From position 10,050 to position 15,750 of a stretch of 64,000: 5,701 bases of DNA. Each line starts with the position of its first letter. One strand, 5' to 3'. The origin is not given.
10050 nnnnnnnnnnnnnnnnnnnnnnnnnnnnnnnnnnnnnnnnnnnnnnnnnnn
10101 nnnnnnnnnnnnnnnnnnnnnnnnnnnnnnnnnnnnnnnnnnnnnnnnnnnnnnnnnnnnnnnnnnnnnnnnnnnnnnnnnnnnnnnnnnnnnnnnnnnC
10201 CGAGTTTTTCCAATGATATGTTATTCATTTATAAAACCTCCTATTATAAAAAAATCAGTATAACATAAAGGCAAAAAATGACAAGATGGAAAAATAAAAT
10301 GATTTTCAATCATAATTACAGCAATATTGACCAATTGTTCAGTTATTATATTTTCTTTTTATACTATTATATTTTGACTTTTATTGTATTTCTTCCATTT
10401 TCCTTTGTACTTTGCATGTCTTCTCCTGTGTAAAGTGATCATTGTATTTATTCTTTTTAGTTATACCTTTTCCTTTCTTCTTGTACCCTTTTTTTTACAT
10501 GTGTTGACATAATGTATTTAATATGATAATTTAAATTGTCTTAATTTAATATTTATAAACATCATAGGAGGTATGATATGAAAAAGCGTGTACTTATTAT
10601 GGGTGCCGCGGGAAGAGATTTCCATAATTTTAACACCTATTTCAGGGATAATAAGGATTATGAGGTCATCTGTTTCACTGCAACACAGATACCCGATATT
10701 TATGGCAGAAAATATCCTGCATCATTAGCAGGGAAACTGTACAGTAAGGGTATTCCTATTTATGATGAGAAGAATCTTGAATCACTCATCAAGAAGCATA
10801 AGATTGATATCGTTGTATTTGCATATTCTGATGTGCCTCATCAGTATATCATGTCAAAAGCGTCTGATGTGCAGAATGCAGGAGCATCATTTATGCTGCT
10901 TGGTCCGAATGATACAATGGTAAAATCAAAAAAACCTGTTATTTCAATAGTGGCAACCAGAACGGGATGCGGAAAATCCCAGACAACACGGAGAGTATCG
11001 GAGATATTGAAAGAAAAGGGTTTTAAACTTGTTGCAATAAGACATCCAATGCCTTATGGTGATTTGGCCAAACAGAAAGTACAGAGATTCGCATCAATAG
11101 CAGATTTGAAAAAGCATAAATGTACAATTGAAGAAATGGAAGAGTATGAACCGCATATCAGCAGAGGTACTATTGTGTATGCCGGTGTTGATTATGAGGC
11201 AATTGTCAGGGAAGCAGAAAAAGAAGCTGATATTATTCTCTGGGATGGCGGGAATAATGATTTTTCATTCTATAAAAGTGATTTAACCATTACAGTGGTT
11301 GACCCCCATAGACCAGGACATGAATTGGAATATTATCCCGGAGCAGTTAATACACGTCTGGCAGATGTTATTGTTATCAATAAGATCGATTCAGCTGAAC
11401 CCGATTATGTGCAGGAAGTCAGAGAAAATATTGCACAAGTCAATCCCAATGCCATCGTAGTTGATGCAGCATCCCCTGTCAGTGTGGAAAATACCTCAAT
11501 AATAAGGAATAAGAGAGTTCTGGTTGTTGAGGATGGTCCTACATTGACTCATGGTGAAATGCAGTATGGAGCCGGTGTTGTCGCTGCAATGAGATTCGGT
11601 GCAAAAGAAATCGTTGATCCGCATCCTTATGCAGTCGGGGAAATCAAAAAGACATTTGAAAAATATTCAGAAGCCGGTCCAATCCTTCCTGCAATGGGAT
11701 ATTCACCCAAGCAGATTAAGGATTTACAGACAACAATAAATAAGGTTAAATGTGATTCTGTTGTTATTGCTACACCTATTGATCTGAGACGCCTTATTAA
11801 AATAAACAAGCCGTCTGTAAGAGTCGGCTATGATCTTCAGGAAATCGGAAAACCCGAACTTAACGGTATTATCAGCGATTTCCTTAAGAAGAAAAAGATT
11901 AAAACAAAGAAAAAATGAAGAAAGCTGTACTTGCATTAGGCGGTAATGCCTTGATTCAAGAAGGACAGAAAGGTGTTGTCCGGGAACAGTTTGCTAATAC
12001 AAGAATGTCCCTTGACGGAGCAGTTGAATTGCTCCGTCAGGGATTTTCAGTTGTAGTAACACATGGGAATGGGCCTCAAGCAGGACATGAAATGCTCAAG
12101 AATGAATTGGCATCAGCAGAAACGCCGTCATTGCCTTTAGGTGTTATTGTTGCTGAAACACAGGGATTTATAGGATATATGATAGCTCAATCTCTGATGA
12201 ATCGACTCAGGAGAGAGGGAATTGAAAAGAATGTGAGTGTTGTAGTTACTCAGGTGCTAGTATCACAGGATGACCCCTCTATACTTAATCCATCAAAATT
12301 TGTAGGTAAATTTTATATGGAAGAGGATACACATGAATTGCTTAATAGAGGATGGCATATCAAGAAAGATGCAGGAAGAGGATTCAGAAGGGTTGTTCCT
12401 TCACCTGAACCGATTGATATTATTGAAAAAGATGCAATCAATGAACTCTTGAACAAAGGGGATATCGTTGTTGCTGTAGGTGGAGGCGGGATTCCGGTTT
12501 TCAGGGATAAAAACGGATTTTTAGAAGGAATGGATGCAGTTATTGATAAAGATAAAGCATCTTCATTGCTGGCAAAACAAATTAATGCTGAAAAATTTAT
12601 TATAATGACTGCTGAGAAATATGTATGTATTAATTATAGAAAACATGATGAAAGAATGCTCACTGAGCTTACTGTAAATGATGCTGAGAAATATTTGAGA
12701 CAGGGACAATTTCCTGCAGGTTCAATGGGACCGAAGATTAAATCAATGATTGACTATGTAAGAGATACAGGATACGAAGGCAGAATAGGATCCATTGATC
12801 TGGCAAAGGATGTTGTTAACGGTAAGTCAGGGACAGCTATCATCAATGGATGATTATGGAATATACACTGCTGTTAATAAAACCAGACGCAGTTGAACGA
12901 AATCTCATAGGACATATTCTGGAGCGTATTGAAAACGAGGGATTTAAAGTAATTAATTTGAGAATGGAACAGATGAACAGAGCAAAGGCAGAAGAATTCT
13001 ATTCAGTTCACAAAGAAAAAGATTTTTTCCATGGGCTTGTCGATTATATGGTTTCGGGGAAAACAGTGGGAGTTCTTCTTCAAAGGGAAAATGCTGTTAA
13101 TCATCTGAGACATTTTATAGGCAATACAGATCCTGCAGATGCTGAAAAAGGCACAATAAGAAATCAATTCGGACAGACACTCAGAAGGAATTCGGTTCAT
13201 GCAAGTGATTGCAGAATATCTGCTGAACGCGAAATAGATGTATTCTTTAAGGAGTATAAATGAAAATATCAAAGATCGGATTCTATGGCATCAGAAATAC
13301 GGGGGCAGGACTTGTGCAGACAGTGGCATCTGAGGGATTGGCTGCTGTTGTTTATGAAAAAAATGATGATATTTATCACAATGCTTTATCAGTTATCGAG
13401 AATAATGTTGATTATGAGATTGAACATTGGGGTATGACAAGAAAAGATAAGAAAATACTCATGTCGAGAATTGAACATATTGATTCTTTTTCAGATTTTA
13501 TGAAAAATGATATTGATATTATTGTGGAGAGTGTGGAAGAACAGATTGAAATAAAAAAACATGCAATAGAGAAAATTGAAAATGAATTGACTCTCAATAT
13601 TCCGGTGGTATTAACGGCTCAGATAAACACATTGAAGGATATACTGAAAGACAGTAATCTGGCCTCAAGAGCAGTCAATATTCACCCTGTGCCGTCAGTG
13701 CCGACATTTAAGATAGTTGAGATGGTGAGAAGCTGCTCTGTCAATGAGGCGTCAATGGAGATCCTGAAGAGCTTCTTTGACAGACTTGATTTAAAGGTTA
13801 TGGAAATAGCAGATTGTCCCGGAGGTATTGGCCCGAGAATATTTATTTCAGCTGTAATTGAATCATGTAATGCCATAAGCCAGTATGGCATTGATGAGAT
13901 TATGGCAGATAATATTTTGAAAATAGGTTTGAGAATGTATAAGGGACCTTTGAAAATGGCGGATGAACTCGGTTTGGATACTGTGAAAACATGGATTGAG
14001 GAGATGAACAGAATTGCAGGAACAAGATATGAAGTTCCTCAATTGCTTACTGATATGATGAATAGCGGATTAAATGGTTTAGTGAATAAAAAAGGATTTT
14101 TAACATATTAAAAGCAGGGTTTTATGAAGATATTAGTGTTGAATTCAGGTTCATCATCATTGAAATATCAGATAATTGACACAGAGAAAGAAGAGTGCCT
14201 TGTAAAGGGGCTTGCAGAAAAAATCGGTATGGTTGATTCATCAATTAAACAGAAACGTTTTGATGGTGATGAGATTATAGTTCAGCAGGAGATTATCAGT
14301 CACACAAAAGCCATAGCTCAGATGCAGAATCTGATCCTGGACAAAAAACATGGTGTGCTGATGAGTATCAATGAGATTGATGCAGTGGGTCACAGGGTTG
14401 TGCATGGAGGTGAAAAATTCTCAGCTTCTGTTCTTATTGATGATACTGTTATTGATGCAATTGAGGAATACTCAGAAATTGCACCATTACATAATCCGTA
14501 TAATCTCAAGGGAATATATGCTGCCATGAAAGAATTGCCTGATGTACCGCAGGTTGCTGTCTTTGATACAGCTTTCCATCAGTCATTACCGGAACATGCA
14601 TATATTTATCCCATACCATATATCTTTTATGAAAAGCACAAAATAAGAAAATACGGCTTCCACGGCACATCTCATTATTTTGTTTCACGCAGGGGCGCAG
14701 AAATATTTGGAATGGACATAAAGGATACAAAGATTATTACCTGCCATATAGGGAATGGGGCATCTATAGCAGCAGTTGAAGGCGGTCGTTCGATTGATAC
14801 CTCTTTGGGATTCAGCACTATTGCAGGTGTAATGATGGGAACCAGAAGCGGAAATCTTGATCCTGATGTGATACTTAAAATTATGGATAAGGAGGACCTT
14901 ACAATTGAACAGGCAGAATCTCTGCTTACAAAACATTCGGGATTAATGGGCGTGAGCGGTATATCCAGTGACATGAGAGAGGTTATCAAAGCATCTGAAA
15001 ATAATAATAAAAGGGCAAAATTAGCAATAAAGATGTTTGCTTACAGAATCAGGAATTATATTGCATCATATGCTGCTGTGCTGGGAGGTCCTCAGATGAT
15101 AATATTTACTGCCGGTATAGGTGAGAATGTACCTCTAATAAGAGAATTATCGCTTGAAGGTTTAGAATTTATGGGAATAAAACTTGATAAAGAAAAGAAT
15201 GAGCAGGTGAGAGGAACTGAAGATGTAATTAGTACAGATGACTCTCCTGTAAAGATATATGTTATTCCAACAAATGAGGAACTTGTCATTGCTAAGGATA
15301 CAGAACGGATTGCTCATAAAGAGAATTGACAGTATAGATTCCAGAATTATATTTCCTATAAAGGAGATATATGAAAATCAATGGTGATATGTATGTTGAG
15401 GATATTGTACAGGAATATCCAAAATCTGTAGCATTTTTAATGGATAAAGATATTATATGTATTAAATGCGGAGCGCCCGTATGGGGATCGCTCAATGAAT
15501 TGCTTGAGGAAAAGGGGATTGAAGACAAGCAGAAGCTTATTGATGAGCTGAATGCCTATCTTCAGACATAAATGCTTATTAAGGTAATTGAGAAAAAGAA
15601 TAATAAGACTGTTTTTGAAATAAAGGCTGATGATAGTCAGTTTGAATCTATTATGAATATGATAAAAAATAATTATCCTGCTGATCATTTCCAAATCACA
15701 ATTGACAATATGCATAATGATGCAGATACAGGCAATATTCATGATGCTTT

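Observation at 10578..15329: Five-gene coupled operon of phosphoryl-transfer enzymes: cpgS-like P-loop protein, carbamate kinase, NDK, Hbd-like protein and acetate kinase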

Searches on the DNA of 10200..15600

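Call 80: search_rna_families(source=window, start=10200, end=15600, threshold=evalue, max_evalue=1)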
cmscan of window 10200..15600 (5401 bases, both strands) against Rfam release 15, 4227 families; matches with E-value up to 1: 0.
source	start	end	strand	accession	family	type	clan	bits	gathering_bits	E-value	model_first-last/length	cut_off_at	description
